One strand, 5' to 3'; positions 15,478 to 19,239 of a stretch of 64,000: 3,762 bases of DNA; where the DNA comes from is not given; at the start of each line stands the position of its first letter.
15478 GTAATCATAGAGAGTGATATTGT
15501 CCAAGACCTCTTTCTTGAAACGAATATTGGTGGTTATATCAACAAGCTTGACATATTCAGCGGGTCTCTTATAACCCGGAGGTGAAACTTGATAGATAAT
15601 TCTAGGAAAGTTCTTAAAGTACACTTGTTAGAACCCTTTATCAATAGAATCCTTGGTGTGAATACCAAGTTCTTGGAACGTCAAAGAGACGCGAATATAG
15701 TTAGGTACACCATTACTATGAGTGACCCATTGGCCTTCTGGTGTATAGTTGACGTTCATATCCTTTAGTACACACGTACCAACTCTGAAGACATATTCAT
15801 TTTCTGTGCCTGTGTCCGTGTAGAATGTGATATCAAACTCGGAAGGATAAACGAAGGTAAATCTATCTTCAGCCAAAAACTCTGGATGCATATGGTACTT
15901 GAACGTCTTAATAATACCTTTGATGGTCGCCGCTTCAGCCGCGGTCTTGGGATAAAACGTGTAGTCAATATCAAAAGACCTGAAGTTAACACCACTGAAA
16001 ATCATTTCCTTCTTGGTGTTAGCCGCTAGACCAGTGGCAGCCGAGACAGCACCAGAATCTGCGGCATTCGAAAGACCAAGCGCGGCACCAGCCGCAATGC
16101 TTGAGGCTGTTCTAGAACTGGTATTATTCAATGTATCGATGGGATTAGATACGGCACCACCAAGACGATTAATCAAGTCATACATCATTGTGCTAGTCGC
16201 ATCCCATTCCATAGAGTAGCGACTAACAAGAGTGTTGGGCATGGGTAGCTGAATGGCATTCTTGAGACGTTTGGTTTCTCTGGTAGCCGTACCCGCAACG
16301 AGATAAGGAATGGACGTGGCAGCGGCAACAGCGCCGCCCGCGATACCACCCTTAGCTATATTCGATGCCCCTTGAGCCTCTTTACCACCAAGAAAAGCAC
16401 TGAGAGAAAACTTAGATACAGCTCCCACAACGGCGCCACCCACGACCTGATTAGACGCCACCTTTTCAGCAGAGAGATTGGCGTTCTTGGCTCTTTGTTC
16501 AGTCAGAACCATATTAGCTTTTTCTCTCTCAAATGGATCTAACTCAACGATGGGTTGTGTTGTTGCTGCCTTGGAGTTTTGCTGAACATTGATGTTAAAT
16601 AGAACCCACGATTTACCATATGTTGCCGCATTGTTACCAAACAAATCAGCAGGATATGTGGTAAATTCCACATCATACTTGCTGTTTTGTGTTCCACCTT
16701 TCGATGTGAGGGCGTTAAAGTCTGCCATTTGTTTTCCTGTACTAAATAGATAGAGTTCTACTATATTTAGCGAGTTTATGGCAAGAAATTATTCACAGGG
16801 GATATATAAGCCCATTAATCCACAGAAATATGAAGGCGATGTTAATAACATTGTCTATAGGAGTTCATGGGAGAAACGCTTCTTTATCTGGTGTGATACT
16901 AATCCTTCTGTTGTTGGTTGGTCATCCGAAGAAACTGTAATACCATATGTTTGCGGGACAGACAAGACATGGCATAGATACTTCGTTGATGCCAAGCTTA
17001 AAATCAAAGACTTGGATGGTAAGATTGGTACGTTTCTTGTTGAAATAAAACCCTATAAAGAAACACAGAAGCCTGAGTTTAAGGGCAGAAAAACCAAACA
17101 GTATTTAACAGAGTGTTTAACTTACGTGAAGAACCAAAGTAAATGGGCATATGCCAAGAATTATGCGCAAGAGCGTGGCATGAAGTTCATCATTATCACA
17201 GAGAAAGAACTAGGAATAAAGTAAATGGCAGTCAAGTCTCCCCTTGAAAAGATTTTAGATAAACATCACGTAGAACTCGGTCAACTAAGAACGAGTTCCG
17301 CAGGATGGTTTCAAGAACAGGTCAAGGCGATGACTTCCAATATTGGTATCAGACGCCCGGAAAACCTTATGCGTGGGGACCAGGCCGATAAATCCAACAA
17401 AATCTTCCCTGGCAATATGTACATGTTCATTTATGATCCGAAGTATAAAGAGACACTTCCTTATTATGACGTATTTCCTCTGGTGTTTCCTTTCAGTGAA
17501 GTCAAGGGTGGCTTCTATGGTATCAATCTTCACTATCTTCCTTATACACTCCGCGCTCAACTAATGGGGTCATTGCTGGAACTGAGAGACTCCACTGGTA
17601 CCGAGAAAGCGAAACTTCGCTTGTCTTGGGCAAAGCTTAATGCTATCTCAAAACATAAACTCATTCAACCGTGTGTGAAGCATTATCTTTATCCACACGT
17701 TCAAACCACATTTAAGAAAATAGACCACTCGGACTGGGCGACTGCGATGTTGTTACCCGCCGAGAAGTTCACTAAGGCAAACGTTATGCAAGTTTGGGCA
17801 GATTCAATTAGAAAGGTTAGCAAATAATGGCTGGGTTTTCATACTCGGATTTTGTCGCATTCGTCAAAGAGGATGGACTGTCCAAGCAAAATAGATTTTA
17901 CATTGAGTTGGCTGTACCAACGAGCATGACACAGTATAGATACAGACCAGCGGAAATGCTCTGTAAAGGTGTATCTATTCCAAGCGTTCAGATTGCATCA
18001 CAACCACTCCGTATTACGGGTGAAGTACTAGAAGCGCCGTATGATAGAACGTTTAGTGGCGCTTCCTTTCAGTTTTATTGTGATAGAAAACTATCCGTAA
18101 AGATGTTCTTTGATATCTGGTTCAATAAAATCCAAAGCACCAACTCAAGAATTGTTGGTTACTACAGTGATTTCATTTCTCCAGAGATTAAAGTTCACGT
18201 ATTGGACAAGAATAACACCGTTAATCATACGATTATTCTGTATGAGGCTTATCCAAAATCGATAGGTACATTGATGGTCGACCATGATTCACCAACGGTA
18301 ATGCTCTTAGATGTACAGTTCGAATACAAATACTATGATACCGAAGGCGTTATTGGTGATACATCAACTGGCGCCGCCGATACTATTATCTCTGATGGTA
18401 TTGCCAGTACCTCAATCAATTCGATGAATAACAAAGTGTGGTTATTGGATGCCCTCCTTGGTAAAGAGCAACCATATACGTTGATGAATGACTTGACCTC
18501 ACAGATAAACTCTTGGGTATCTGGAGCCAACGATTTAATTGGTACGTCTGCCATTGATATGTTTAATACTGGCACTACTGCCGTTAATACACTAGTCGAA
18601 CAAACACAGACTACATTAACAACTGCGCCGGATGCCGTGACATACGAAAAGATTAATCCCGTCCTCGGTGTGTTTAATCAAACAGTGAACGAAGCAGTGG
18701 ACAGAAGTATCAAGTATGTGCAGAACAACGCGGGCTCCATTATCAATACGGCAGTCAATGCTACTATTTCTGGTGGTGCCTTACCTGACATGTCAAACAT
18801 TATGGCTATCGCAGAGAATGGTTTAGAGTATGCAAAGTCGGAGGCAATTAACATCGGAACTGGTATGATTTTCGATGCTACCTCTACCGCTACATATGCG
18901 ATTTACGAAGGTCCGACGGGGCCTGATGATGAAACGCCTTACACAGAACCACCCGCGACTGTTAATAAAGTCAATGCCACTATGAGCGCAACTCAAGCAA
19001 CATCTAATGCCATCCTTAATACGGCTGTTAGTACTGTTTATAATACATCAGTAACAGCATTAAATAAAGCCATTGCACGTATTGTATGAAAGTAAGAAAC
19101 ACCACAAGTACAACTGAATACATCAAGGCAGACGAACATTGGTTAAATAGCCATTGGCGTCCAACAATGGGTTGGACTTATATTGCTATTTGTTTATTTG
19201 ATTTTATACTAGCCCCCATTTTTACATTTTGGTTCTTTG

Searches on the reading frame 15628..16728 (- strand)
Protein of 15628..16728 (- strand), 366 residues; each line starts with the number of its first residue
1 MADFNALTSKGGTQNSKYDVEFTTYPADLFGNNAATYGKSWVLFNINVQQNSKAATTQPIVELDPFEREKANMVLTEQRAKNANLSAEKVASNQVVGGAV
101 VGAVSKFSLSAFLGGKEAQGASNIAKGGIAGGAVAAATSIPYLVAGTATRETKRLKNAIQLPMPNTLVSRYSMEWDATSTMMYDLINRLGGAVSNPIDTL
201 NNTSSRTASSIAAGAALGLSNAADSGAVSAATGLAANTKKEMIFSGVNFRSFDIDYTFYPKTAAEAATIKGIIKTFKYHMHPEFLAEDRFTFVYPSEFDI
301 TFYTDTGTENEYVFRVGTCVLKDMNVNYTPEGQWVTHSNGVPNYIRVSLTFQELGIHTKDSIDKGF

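Call 23: search_protein_families(library=phrogs, proteins=[window:15628-16728:-], max_evalue=0.00001)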
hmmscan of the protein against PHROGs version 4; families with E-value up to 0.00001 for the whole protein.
window:15628-16728:- (366 aa): 1 family
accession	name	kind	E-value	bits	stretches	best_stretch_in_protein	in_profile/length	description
phrog_230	-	tail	1.8e-47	163.8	1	35-365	302-585/628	baseplate tail tube cap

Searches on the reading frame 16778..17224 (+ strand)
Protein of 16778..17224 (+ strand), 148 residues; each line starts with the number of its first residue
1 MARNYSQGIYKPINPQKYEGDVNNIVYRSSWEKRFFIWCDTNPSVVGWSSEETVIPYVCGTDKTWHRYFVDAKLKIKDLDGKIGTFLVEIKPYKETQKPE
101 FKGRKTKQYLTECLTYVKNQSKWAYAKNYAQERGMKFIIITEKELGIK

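Call 23: search_protein_families(library=phrogs, proteins=[window:16778-17224:+], max_evalue=0.00001)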
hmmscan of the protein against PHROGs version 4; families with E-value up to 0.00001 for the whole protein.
window:16778-17224:+ (148 aa): 2 families
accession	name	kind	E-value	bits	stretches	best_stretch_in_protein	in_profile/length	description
phrog_218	-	connector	1.4e-54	185.2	1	5-146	3-142/148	head closure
phrog_14892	-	connector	3.9e-23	83.1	1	37-145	2-110/117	head closure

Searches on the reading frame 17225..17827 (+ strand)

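Call 23: search_protein_families(library=phrogs, proteins=[window:17225-17827:+], max_evalue=0.00001)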
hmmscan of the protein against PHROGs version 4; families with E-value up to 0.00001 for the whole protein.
window:17225-17827:+ (200 aa): 1 family
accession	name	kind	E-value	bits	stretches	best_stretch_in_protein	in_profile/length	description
phrog_429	-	DNA, RNA and nucleotide metabolism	1.9e-53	182.4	1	15-198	32-207/210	DNA end protector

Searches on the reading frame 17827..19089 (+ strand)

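Call 37: search_protein_families(library=pfam, proteins=[window:17827-19089:+], max_evalue=0.001)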
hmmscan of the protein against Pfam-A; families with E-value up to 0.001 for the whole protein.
window:17827-19089:+ (420 aa): 1 family
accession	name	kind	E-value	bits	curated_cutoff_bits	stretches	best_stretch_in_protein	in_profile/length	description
PF23849.1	Phage_TTP_2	-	0.00095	19.7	27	0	34-169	16-167/177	Phage tail tube protein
